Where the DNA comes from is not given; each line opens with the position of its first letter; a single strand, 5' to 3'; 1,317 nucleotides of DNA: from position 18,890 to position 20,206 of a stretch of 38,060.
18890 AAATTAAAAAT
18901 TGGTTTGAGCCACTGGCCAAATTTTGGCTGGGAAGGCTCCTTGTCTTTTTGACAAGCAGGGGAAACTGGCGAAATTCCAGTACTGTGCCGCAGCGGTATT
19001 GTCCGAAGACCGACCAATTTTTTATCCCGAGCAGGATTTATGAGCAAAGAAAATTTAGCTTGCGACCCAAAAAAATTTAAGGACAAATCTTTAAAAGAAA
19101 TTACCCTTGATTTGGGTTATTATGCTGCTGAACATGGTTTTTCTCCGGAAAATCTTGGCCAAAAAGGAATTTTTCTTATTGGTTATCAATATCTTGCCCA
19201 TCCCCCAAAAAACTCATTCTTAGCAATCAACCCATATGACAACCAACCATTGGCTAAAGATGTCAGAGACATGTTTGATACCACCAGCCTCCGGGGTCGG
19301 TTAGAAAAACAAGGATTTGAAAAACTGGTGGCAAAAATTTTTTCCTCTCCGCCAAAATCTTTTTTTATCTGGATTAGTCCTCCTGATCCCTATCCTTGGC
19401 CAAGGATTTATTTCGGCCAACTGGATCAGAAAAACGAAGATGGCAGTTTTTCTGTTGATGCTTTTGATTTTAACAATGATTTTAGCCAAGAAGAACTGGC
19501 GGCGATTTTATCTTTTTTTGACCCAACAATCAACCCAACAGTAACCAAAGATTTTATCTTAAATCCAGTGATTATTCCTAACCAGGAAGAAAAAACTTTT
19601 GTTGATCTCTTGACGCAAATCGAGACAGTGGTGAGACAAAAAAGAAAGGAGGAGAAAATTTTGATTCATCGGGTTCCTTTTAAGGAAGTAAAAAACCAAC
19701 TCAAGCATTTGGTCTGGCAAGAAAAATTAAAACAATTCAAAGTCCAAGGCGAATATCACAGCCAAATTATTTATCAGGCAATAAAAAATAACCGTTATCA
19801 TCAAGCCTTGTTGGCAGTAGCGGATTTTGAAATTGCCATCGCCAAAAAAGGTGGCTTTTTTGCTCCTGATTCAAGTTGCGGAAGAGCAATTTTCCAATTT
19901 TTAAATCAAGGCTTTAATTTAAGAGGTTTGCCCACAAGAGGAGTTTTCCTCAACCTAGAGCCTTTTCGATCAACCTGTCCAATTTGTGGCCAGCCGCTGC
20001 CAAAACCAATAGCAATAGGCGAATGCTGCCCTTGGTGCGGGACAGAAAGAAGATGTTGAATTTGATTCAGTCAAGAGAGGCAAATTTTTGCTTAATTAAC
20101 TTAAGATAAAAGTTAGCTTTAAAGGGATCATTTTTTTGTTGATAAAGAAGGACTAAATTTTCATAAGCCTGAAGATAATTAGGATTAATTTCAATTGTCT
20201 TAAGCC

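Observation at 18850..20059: Compact cobalamin riboswitch whose sole target is an unrecognisable 339-aa zinc-ribbon protein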

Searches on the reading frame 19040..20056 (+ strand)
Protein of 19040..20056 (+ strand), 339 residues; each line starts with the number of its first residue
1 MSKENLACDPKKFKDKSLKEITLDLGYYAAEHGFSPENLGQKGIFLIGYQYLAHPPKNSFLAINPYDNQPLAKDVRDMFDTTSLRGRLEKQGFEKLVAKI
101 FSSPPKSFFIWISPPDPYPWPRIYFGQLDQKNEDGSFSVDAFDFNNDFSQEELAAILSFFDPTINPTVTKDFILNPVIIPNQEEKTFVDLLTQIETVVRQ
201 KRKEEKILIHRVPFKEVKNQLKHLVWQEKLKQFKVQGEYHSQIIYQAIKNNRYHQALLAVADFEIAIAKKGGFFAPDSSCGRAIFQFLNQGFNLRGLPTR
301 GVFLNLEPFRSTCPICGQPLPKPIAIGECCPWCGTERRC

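Call 6: search_protein_families(library=pfam, proteins=[window:19040-20056:+], max_evalue=1)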
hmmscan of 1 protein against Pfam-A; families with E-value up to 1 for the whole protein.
window:19040-20056:+ (339 aa): 3 families
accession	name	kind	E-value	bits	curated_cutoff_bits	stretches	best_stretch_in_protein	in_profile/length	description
PF06356.17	DUF1064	-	0.085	13.7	24.7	1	218-267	25-72/117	Protein of unknown function (DUF1064)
PF20195.4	DUF6558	-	0.098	13.1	24.1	1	142-249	6-117/140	Phage tail protein N-terminal domain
PF23973.1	DUF7299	-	0.1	13.1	27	1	215-252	30-69/77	Family of unknown function (DUF7299)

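Call 7: find_homologous_proteins(query=window:19040-20056:+)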
Query window:19040-20056:+ (339 aa): 6 proteins with E <= 0.001 among 1479 candidates.
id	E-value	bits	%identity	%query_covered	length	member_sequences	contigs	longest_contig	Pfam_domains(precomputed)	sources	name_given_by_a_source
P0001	7.3e-234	794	100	100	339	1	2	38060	-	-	-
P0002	3.5e-86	308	46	100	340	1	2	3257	-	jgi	jgi:hypothetical protein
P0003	1.2e-65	240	38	100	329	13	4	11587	-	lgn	-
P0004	3.5e-64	236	36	100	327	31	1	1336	-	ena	-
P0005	1.3e-63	234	37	100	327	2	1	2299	-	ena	-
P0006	2.7e-56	210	36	100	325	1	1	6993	-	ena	-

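Call 9: find_encoding_contigs(protein=P0002, flank=6000)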
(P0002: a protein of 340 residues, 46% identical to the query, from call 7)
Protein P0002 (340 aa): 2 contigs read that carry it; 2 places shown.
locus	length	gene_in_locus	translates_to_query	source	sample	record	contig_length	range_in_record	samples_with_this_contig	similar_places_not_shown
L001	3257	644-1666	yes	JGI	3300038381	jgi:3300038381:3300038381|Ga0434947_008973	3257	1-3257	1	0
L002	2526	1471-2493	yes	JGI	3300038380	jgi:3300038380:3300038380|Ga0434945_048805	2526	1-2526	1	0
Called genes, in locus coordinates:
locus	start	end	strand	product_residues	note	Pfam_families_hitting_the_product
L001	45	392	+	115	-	-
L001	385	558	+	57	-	-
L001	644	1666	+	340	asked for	-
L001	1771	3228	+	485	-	PF13522:GATase_6 (weak), PF13537:GATase_7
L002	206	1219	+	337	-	-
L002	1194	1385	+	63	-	-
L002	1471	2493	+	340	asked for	-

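Call 10: find_encoding_contigs(protein=P0003, flank=6000)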
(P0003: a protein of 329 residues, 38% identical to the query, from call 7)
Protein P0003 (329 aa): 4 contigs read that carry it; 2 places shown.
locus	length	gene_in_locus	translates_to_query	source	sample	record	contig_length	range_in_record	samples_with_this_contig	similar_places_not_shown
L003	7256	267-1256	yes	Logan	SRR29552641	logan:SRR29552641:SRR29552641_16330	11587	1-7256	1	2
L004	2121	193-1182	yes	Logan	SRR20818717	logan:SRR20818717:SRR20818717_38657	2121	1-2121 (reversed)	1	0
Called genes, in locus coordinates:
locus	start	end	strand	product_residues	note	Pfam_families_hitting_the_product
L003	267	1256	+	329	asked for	-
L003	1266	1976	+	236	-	PF13506:Glyco_transf_21 (weak), PF13641:Glyco_tranf_2_3, PF00535:Glycos_transf_2, PF10111:Glyco_tranf_2_2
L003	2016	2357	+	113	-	-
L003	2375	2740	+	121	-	PF18895:T4SS_pilin (weak)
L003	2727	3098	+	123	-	PF18895:T4SS_pilin (weak)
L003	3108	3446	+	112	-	PF18895:T4SS_pilin (weak)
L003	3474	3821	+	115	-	PF18895:T4SS_pilin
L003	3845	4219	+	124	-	PF18895:T4SS_pilin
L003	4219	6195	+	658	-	-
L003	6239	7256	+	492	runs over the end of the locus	-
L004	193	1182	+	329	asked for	-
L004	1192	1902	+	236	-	PF13506:Glyco_transf_21 (weak), PF13641:Glyco_tranf_2_3, PF00535:Glycos_transf_2, PF10111:Glyco_tranf_2_2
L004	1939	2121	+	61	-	?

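Call 11: find_encoding_contigs(protein=P0004, flank=6000)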
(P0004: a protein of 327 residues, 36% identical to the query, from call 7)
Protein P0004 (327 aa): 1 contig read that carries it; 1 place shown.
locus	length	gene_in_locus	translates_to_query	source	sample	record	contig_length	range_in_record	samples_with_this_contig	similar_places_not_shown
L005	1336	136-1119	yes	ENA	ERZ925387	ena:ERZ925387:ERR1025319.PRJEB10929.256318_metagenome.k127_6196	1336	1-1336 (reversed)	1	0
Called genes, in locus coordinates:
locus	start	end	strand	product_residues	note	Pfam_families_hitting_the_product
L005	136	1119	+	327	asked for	-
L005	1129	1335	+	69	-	?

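Call 12: find_encoding_contigs(protein=P0005, flank=6000)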
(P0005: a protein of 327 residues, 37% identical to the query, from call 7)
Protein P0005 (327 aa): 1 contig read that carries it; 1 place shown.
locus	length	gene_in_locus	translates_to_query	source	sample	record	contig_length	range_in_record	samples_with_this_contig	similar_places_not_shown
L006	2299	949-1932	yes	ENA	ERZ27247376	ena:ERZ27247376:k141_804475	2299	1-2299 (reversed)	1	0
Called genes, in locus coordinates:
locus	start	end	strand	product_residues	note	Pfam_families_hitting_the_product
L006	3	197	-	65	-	?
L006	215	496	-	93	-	-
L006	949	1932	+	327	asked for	-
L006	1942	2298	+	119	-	?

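Call 13: find_encoding_contigs(protein=P0006, flank=6000)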
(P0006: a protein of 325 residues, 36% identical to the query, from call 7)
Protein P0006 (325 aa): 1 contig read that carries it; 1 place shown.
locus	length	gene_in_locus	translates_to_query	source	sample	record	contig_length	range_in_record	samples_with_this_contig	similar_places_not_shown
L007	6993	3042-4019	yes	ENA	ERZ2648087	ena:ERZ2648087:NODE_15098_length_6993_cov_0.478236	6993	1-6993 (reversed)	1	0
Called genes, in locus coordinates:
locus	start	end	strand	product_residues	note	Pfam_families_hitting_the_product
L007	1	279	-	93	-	?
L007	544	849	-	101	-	PF17147:PFOR_II (weak)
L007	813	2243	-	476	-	PF01558:POR, PF01855:POR_N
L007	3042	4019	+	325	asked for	-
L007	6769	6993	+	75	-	?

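Call 26: search_solved_structures(query=A1, max_evalue=10)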
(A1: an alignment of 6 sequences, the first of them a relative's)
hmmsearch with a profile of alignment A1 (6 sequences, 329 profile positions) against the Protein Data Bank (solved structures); distinct sequences matched with E-value up to 10: 11.
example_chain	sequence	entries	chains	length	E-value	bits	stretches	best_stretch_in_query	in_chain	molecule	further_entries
4v4n_Ai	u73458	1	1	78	0.53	12.6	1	293-325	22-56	50S ribosomal protein L37AE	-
4v6u_Bi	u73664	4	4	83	0.66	12.3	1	293-325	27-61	50S ribosomal protein L37Ae | Large ribosomal subunit protein eL43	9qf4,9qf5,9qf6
1jj2_Y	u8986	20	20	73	0.68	12.3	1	293-325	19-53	RIBOSOMAL PROTEIN L37Ae | 50S ribosomal protein L37AE | L37Ae 50S ribosomal protein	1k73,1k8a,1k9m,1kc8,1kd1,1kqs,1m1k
1ffk_W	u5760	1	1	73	0.7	12.2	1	292-325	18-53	RIBOSOMAL PROTEIN L37AE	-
9x25_D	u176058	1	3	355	1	11.7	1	149-238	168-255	CRISPR type III-associated protein domain-containing protein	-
3x1l_C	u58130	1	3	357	1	11.7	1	149-238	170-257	Cmr4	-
9l7c_F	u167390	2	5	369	1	11.7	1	149-238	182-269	Type III-B CRISPR module RAMP protein Cmr4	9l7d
9bq2_A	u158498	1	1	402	1.9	10.8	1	191-291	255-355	Flotillin-2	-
9l3g_a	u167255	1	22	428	2.2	10.6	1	191-291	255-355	Flotillin-2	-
6qvk_1A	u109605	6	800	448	3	10.2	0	125-212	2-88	Major capsid protein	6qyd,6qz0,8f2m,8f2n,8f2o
9n9g_F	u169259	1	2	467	9.6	8.5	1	158-236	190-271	Kinetochore protein Nuf2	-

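Call 27: search_protein_families(library=ncbifam, proteins=[P0001, P0002, P0003], max_evalue=1)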
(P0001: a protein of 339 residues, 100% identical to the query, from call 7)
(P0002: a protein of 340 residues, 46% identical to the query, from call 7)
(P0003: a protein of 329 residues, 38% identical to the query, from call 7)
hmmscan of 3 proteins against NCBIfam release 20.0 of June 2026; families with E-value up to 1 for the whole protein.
P0001 (339 aa): 0 families

P0002 (340 aa): 2 families
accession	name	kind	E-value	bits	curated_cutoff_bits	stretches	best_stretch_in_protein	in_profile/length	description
NF041909.1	HVO_2753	equivalog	0.058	13.3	80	1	309-340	7-39/59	HVO_2753 family zinc finger protein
NF001605.0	PRK00398.1-2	equivalog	0.066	13.1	63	1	313-335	3-25/43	DNA-directed RNA polymerase subunit P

P0003 (329 aa): 0 families

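Call 36: predict_structure(alignment_id=A1)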
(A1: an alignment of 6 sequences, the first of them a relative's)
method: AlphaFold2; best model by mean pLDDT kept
length: 339 residues; sequences in the alignment: 6
mean_pLDDT: 75.8   pTM: 0.68
mean pLDDT of the five models: 75.8, 75.7, 75.2, 71.2, 63.0
residues with pLDDT >= 90: 64; 70-90: 177; 50-70: 63; < 50: 35
segments of 3 or more residues with pLDDT < 50: 1-4, 116-118, 274-278, 288-309
pLDDT, mean of each block of 10 residues (from residue 1): 50 80 79 60 76 94 84 84 84 94 92 65 87 90 84 90 75 86 81 92 84 84 72 84 89 79 74 51 54 36 37 72 66 72
secondary structure, 60 per line:
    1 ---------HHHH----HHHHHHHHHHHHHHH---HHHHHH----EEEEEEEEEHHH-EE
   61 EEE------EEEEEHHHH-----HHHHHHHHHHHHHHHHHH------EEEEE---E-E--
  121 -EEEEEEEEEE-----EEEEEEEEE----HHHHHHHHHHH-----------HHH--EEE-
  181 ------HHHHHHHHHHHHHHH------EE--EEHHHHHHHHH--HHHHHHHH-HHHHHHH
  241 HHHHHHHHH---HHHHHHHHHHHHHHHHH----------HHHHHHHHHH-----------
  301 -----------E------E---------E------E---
elements in order: H10-13 H18-32 H36-41 E46-54 E59-63 E70-74 H75-78 H84-101 E108-112 E122-131 E137-145 H150-160 E177-179 H187-201 H214-222 H225-232 H234-249 H253-269 H280-289

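Call 37: search_protein_representatives(alignment_id=A1)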
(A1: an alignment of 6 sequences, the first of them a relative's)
Query: 6 sequences, 329 profile positions. Proteins with E-value up to 0.001 (for the whole library): 63; up to 1e-10: 6; up to 1e-30: 5. The best 63 are listed.
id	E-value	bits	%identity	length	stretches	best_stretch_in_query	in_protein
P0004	2.5e-182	621.8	-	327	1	1-329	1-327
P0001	2.8e-155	532.9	-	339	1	1-329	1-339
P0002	3.1e-141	486.7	-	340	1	1-329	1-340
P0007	3.4e-105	368.3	-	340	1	1-329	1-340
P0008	2.4e-64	234.0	-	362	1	7-325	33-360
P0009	1.6e-22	96.5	-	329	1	6-329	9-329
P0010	1.1e-09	54.4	-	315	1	73-325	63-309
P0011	1.7e-09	53.8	-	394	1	86-222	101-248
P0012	2.2e-08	50.1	-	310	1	73-236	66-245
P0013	3.2e-08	49.5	-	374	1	40-326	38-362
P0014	9.6e-08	48.0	-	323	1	74-328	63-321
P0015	1.7e-07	47.1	-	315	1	96-197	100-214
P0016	2.3e-07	46.7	-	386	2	76-196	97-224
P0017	2.4e-07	46.7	-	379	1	73-308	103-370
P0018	6.3e-07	45.3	-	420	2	77-169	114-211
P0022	2.9e-06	43.1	-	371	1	92-205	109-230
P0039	4.0e-05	39.4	-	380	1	92-182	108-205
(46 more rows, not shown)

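Call 39: search_protein_families(library=pfam, proteins=[P0007, P0008, P0009, P0010, P0011, P0012, P0013, P0014, P0016, P0018], max_evalue=0.1)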
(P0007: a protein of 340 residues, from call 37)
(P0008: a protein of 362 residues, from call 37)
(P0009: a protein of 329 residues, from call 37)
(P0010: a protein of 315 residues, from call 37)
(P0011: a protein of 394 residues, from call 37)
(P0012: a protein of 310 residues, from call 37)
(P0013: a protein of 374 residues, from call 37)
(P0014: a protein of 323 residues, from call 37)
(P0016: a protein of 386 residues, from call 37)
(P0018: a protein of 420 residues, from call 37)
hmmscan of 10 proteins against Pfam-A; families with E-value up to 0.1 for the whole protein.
P0007 (340 aa): 3 families
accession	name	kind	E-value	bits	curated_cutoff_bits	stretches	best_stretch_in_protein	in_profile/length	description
PF13240.11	Zn_Ribbon_1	-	0.0015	18.7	25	0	306-321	8-23/23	zinc-ribbon domain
PF25688.1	P22_gp7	-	0.012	15.9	28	1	129-168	23-62/230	Bacteriophage P22 DNA ejection protein gp7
PF12773.13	DZR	-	0.02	15.5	27.3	1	306-337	7-33/45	Double zinc ribbon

P0008 (362 aa): 2 families
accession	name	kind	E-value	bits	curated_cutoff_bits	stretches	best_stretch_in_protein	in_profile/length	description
PF24460.1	DUF7575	-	0.0084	15.9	28.5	0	336-343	4-11/28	Domain of unknown function (DUF7575)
PF23146.2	Zf_IFT144_1st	-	0.043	14.1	27.5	0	353-359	5-11/25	IFT144, first zinc finger domain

P0009 (329 aa): 0 families

P0010 (315 aa): 2 families
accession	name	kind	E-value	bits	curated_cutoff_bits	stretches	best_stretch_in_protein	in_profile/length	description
PF13248.11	Zn_ribbon_3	-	0.012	15.5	27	1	294-310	9-25/26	zinc-ribbon domain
PF13240.11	Zn_Ribbon_1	-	0.09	13.1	25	0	294-309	6-21/23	zinc-ribbon domain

P0011 (394 aa): 0 families

P0012 (310 aa): 0 families

P0013 (374 aa): 3 families
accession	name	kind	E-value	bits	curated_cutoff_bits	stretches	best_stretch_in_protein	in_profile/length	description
PF18912.6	DZR_2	-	0.027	14.7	27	1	336-365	19-48/56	Double zinc ribbon domain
PF12773.13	DZR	-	0.062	13.9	27.3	0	340-360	26-45/45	Double zinc ribbon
PF01155.25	HypA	-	0.093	13.2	28.9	0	333-365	65-98/112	Hydrogenase/urease nickel incorporation, metallochaperone, hypA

P0014 (323 aa): 0 families

P0016 (386 aa): 0 families

P0018 (420 aa): 2 families
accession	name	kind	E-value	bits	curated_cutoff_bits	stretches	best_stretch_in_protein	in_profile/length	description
PF21349.2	RUBY_RBDX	-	0.0028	17.5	26.5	1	381-407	2-29/30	Rubrerythrin, rubredoxin-like domain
PF01155.25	HypA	-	0.089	13.3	28.9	0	367-406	58-98/112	Hydrogenase/urease nickel incorporation, metallochaperone, hypA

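Call 40: fold_search(model_id=the predicted structure, library=pdb)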
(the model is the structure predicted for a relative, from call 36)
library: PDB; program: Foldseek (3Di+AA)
matches with E <= 10: 868; with E <= 0.001: 0
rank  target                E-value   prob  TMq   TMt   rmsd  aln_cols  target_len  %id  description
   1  5l9w_A                1.4e-02  0.77  0.26  0.15  11.5       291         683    8  Crystal structure of the Apc core complex (released 2017-01-18)
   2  9nj8_A                1.9e-02  0.75  0.16  0.26  15.7       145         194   14  Crystal structure of apo Vibrio cholerae CqsR with D198N mutation (released 2025-07-02)
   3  6hmj_D                2.6e-02  0.21  0.15  0.15  22.8       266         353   12  Structure of an RNA-binding Light-Oxygen-Voltage Receptor (released 2019-08-28)
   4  4k08                  3.8e-02  0.63  0.17  0.34  15.9       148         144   16  Periplasmic sensor domain of chemotaxis protein, Adeh_3718 (released 2013-07-17)
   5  9t0n                  4.0e-02  0.66  0.17  0.18  12.8       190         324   12  Crystal structure of TagF (ACIAD2683) from Acinetobacter baylyi ADP1 (released 2025-11-12)
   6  6hmj_B                5.0e-02  0.21  0.17  0.17  28.4       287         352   10  Structure of an RNA-binding Light-Oxygen-Voltage Receptor (released 2019-08-28)
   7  9hvj                  6.5e-02  0.30  0.15  0.17  16.9       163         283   11  Ligand binding domain of Roseburia intestinalis L1-82 uracil chemoreceptor (dCache) in complex with uracil and acetate (released 2025-03-12)
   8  3ub7_A                1.0e-01  0.25  0.14  0.26  17.6       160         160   12  Periplasmic portion of the Helicobacter pylori chemoreceptor TlpB with acetamide bound (released 2012-06-27)
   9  6q0g                  1.1e-01  0.16  0.14  0.20  20.2       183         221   15  Crystal structure of ligand-binding domain of Pseudomonas fluorescens chemoreceptor CtaA in complex with L-proline (released 2020-03-18)
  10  6kju_A                1.2e-01  0.35  0.20  0.28  13.4       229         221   10  Huge conformation shift of Vibrio cholerae VqmA dimer in the absence of target DNA provides insight into DNA-binding m (released 2019-11-13)
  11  5ltv_A                1.2e-01  0.23  0.15  0.21  16.9       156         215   14  LIGAND BINDING DOMAIN OF PSEUDOMONAS AERUGINOSA PAO1 AMINO ACID CHEMORECPETOR PCTC IN COMPLEX WITH GABA (released 2017-09-20)
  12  9nj8_B                1.3e-01  0.25  0.16  0.24  17.3       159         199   14  Crystal structure of apo Vibrio cholerae CqsR with D198N mutation (released 2025-07-02)
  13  9niv                  1.3e-01  0.21  0.15  0.22  18.5       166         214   12  Crystal structure of Vibrio cholerae CqsR bound to serinol (released 2025-07-02)
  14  8a6x_B                1.3e-01  0.20  0.19  0.18  32.9       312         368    9  Crystal structure of a chimeric LOV-Histidine kinase SB2F1 (asymmetrical variant, trigonal form with long c axis) (released 2024-01-10)
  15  3e0y_A                1.4e-01  0.30  0.16  0.31  13.5       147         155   10  The crystal structure of a conserved domain from a protein of Geobacter sulfurreducens PCA (released 2008-09-30)
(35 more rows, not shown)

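Call 46: find_related_loci(query=A1, collection=metagenome_contigs, flank=3000)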
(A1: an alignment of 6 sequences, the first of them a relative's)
Query A1 (339 aa) in metagenome_contigs; peptide patterns used: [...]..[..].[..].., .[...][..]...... (x = any residue, [..] = any of these).
226 stretches matched a pattern; 8 encode a relative of the query (tblastn E <= 1e-3); 8 distinct loci.
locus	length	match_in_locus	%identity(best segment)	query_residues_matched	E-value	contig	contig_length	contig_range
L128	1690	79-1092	40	1-339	3e-81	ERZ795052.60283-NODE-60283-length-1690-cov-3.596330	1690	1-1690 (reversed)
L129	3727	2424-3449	40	1-339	2e-75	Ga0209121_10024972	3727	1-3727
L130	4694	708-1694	38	1-339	2e-73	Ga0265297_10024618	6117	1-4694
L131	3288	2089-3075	38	1-339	1e-73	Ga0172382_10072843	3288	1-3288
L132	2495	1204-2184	38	1-339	3e-73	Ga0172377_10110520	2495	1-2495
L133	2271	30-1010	37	1-339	3e-72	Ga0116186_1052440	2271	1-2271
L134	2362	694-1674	37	1-339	3e-71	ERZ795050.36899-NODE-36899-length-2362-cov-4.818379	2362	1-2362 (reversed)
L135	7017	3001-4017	38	1-339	2e-69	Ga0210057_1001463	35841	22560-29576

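Call 54: search_protein_families(library=pfam, alignment_id=A3, max_evalue=0.01)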
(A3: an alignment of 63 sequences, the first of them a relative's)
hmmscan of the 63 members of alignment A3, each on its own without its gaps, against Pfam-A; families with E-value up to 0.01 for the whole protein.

A. member 1, P0001 (339 aa): 0 families

B. families by the number of members that match (of 63 scanned): 15 families
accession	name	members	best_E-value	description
PF13248.11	Zn_ribbon_3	3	0.00021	zinc-ribbon domain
PF24460.1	DUF7575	2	0.005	Domain of unknown function (DUF7575)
PF14599.11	zinc_ribbon_6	1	0.00068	Zinc-ribbon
PF01155.25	HypA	1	0.0012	Hydrogenase/urease nickel incorporation, metallochaperone, hypA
PF13240.11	Zn_Ribbon_1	1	0.0015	zinc-ribbon domain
PF22289.1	DmmA-like_C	1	0.0021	Dimethylamine monooxygenase subunit DmmA-like, C-terminal domain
PF14742.11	GDE_N_bis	1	0.0024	N-terminal domain of (some) glycogen debranching enzymes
PF12773.13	DZR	1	0.0026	Double zinc ribbon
PF21349.2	RUBY_RBDX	1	0.0028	Rubrerythrin, rubredoxin-like domain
PF09723.15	Zn_ribbon_8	1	0.0056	Zinc ribbon domain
PF23455.1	DUF7129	1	0.0056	Domain of unknown function (DUF7129)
PF14446.12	Prok-RING_1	1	0.0059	Prokaryotic RING finger family 1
PF01180.27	DHO_dh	1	0.0076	Dihydroorotate dehydrogenase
PF02591.20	Zn_ribbon_9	1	0.0085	C4-type zinc ribbon domain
PF12891.13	Glyco_hydro_44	1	0.009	Glycoside hydrolase family 44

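Call 55: find_homologous_proteins(query=A3, max_evalue=0.00001)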
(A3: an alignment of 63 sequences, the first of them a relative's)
Query A3 (63 sequences) (339 aa, profile of the alignment): 11 proteins with E <= 0.00001 among 8000 candidates.
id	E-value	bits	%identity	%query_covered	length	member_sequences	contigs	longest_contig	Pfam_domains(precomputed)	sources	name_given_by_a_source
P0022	4.3e-75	271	24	38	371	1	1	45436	-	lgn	-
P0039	9.7e-71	257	24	26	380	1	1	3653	-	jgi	jgi:hypothetical protein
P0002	2.1e-61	226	46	100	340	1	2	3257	-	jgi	jgi:hypothetical protein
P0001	7.5e-61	224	100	100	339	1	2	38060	-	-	-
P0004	1.2e-60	224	36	100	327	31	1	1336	-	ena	-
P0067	2.2e-59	220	26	25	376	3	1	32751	-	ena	-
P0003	2.2e-59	220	38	100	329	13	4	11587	-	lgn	-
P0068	9.9e-59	217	20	40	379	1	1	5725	-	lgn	-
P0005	9.5e-57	211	37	100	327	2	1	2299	-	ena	-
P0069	2.8e-51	193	21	73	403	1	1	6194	-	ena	-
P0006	2.4e-50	190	36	100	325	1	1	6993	-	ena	-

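Call 56: find_encoding_contigs(protein=P0022, flank=6000, max_places=2)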
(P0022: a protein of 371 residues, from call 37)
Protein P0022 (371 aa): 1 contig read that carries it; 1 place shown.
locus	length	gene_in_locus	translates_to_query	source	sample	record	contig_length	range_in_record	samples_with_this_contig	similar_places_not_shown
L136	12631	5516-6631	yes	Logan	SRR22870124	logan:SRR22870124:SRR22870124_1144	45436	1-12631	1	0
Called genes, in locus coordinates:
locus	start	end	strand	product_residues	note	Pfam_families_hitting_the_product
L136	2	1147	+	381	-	?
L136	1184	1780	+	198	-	PF13189:Cytidylate_kin2 (faint)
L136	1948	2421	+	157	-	PF22811:Zn_ribbon_NrdR, PF03477:ATP-cone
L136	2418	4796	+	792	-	PF00317:Ribonuc_red_lgN, PF02867:Ribonuc_red_lgC, PF12637:TSCPD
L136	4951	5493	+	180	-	PF01923:Cob_adeno_trans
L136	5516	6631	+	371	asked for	-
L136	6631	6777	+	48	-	-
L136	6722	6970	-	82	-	-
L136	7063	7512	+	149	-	-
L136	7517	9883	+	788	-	PF26449:DUF8128, PF01935:DUF87 (weak), PF10412:TrwB_AAD_bind, PF12696:TraG-D_C (faint)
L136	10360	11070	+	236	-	PF02585:PIG-L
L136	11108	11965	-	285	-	PF13495:Phage_int_SAM_4, PF02899:Phage_int_SAM_1, PF00589:Phage_integrase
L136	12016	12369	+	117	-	PF04977:DivIC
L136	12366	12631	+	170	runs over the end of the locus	-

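Call 57: find_encoding_contigs(protein=P0067, flank=6000, max_places=2)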
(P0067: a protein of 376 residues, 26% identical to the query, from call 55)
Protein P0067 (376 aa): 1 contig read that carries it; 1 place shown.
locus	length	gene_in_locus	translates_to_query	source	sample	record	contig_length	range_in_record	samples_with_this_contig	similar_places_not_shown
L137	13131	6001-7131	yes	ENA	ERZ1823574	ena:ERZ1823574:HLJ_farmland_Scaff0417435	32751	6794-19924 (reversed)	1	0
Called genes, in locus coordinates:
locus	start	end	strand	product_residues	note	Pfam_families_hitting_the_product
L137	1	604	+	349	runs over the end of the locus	PF00044:Gp_dh_N, PF02800:Gp_dh_C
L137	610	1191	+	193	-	PF13189:Cytidylate_kin2 (faint)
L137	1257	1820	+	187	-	PF18915:DUF5667 (weak)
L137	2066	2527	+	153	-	PF22811:Zn_ribbon_NrdR, PF03477:ATP-cone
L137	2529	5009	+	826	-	PF00317:Ribonuc_red_lgN, PF02867:Ribonuc_red_lgC, PF12637:TSCPD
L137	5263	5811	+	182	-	PF01923:Cob_adeno_trans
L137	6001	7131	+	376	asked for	-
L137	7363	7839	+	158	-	-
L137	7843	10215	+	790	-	PF26449:DUF8128, PF12696:TraG-D_C (faint), PF01935:DUF87 (weak), PF10412:TrwB_AAD_bind (weak)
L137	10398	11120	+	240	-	PF02585:PIG-L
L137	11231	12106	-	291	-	PF02899:Phage_int_SAM_1, PF13495:Phage_int_SAM_4, PF00589:Phage_integrase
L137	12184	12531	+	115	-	PF04977:DivIC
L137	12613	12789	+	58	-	PF20106:DUF6496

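Call 58: find_encoding_contigs(protein=P0069, flank=6000, max_places=2)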
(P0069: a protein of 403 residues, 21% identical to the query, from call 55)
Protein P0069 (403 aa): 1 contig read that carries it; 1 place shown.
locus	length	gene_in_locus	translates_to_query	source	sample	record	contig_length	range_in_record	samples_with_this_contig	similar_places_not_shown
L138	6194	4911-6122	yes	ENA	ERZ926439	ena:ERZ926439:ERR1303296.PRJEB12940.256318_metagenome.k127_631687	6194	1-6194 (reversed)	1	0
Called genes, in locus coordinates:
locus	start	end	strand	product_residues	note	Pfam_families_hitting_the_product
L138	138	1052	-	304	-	-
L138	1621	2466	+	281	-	PF13814:Replic_Relax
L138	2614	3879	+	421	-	-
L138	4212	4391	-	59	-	PF00684:DnaJ_CXXCXGXG (weak)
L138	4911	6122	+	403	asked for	-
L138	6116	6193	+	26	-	?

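Call 59: find_encoding_contigs(protein=P0068, flank=6000, max_places=2)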
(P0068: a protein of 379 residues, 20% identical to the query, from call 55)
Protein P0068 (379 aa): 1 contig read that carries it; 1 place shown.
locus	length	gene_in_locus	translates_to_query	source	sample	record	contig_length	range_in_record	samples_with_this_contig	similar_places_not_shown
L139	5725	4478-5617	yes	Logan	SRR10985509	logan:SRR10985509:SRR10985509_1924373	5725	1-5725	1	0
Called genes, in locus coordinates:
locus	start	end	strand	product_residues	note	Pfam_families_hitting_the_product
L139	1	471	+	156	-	?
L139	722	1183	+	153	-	PF22811:Zn_ribbon_NrdR, PF03477:ATP-cone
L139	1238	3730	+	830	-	PF00317:Ribonuc_red_lgN, PF02867:Ribonuc_red_lgC, PF12637:TSCPD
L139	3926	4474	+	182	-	PF01923:Cob_adeno_trans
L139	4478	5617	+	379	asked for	-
